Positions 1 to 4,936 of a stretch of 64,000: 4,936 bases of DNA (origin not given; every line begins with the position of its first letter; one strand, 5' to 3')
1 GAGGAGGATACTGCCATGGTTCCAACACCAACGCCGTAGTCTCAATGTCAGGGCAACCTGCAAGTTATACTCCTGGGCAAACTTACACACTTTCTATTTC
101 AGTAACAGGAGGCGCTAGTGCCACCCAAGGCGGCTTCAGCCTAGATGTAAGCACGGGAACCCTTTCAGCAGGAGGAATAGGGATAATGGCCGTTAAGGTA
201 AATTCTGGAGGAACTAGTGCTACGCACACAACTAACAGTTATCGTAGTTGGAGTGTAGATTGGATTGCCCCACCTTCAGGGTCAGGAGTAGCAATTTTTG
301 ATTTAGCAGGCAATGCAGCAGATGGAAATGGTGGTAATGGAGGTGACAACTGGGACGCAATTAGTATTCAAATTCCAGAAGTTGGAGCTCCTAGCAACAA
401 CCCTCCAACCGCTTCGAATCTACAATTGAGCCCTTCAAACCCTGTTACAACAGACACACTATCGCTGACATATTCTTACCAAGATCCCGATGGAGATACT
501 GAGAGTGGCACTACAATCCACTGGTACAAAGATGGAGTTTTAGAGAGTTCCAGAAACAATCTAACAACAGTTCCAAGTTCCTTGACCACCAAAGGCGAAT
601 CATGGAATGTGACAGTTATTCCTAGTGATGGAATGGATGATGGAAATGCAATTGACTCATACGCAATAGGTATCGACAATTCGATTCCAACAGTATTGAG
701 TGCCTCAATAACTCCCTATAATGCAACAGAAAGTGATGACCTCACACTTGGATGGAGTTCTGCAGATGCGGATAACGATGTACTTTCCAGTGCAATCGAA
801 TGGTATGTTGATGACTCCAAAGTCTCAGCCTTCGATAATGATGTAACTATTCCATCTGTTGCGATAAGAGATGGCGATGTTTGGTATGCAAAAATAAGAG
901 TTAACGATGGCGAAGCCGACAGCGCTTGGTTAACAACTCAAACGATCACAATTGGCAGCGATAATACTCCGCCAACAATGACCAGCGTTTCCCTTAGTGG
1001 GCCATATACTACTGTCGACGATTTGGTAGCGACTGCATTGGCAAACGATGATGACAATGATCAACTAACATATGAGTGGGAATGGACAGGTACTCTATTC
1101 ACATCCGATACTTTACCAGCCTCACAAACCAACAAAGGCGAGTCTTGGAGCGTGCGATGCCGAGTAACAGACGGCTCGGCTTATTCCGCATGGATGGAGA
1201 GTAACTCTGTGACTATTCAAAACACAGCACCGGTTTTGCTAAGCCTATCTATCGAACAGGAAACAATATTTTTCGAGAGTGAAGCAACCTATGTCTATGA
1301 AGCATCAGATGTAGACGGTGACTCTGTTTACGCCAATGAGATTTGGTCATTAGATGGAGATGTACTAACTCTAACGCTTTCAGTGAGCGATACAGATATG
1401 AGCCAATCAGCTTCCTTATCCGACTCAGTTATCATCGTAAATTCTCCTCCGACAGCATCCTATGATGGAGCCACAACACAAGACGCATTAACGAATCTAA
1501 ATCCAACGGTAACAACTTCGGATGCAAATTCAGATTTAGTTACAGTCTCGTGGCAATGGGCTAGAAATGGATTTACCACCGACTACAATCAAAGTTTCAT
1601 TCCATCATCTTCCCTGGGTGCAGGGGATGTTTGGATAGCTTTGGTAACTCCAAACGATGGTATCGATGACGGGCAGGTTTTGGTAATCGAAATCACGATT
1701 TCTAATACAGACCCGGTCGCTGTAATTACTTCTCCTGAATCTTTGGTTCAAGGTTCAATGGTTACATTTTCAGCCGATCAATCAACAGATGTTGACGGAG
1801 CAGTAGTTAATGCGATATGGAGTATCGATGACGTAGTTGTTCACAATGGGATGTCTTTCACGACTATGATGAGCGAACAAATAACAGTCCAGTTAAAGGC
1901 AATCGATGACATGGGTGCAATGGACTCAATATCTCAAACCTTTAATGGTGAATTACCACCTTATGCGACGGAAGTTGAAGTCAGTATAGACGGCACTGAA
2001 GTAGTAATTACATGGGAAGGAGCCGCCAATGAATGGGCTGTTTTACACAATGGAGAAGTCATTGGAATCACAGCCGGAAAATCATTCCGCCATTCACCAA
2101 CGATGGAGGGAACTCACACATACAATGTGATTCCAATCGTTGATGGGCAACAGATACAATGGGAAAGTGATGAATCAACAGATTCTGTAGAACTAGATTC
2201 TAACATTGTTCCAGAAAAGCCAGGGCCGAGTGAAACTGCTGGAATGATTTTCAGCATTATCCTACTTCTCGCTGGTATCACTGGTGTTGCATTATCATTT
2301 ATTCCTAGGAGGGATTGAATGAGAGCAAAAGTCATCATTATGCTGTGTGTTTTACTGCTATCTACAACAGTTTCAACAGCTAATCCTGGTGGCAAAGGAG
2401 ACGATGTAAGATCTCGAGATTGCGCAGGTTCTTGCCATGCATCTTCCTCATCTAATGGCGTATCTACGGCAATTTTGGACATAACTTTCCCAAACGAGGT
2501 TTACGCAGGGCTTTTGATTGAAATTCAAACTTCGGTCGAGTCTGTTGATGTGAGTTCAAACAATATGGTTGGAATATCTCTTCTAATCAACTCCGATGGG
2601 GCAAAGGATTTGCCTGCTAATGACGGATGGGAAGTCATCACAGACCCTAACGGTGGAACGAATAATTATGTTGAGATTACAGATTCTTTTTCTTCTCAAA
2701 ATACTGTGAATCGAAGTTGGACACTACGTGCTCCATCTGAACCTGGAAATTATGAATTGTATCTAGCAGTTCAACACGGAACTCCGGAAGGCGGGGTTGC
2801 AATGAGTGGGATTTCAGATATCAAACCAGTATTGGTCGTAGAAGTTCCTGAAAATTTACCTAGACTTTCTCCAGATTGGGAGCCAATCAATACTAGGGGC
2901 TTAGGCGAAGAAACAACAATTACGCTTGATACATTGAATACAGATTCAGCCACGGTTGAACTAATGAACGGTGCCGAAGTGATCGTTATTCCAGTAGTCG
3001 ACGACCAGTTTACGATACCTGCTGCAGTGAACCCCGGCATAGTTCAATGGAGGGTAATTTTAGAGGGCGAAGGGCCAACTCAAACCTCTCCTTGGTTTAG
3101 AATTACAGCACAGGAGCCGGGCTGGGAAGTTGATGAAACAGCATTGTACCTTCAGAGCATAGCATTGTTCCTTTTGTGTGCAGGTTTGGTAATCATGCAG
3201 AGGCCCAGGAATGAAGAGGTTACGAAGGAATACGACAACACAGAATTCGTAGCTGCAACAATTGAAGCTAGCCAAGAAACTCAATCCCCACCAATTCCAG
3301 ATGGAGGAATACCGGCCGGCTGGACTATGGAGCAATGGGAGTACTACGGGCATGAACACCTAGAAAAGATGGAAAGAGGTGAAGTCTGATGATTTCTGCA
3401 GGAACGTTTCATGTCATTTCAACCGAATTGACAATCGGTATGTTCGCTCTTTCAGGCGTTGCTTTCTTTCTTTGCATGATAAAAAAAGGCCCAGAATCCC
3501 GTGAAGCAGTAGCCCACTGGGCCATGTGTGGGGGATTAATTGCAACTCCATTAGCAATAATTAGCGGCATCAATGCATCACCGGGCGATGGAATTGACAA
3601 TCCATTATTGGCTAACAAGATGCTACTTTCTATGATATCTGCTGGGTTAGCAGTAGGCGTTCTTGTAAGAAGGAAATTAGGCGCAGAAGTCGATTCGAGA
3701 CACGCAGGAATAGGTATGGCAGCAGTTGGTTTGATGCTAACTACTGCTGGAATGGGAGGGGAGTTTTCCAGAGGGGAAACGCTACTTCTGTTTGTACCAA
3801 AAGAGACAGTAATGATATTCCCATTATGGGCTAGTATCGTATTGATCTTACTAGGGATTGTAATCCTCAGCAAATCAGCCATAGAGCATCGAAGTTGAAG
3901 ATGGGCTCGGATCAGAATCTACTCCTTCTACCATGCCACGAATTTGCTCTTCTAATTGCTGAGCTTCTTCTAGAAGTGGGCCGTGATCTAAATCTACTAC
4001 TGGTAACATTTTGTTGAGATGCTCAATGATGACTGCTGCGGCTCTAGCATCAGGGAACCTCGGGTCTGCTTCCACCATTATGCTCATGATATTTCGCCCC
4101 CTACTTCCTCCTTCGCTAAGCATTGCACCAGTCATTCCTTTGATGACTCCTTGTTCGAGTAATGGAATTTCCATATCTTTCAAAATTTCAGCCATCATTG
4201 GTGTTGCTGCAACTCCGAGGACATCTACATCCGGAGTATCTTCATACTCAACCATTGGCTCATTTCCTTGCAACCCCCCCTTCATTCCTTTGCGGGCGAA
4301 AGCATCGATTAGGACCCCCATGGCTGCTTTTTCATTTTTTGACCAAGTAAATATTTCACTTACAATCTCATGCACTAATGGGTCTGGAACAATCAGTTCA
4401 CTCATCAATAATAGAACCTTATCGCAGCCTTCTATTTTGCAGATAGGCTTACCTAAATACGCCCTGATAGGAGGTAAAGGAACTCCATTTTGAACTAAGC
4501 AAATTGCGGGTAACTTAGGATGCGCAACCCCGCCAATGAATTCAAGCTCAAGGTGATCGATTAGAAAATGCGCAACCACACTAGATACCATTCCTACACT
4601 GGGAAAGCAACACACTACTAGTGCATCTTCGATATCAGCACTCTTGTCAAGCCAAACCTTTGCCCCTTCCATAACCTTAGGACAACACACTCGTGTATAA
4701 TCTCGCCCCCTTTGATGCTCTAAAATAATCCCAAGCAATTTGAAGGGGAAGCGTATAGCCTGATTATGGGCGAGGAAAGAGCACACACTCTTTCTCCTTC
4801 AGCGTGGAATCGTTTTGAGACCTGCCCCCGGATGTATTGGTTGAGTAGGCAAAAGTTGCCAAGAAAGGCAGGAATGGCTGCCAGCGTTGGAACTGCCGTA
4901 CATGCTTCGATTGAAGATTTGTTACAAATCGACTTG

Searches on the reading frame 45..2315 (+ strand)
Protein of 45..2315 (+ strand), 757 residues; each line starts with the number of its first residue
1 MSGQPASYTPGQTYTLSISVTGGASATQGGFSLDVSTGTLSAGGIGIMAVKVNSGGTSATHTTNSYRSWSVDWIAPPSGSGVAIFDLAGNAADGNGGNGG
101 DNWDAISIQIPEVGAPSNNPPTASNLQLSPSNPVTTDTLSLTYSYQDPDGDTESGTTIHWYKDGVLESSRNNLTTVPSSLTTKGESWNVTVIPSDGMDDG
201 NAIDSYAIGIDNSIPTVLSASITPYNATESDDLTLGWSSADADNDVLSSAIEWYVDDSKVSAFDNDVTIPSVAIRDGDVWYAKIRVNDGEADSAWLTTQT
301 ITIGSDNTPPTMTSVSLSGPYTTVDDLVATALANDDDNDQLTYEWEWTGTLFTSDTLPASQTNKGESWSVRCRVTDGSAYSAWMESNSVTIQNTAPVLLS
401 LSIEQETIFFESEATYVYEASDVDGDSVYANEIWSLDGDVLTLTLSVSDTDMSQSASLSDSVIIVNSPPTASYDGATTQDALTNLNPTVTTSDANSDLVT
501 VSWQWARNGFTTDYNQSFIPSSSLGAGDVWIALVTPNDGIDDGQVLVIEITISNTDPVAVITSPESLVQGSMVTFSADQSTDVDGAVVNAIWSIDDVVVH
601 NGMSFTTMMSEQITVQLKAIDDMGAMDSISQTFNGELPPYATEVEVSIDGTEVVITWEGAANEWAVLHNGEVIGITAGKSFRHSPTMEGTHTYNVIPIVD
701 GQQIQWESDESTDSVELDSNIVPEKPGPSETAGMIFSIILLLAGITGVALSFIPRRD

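Call 12: search_protein_families(library=pfam, proteins=[window:45-2315:+], max_evalue=0.001)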
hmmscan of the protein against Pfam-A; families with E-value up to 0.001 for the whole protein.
window:45-2315:+ (757 aa): 1 family
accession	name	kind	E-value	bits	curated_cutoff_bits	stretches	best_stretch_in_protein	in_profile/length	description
PF18911.6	PKD_4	-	0.0001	22.7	27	1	554-632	1-80/85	PKD domain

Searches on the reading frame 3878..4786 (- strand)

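Call 65: search_protein_families(library=pfam, proteins=[window:3878-4786:-], max_evalue=0.001)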
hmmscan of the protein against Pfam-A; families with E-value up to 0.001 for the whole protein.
window:3878-4786:- (303 aa): 1 family
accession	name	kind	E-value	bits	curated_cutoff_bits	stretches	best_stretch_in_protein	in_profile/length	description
PF09754.15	PAC2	-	1.4e-29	103.9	25.8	1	61-285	5-214/215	PAC2 family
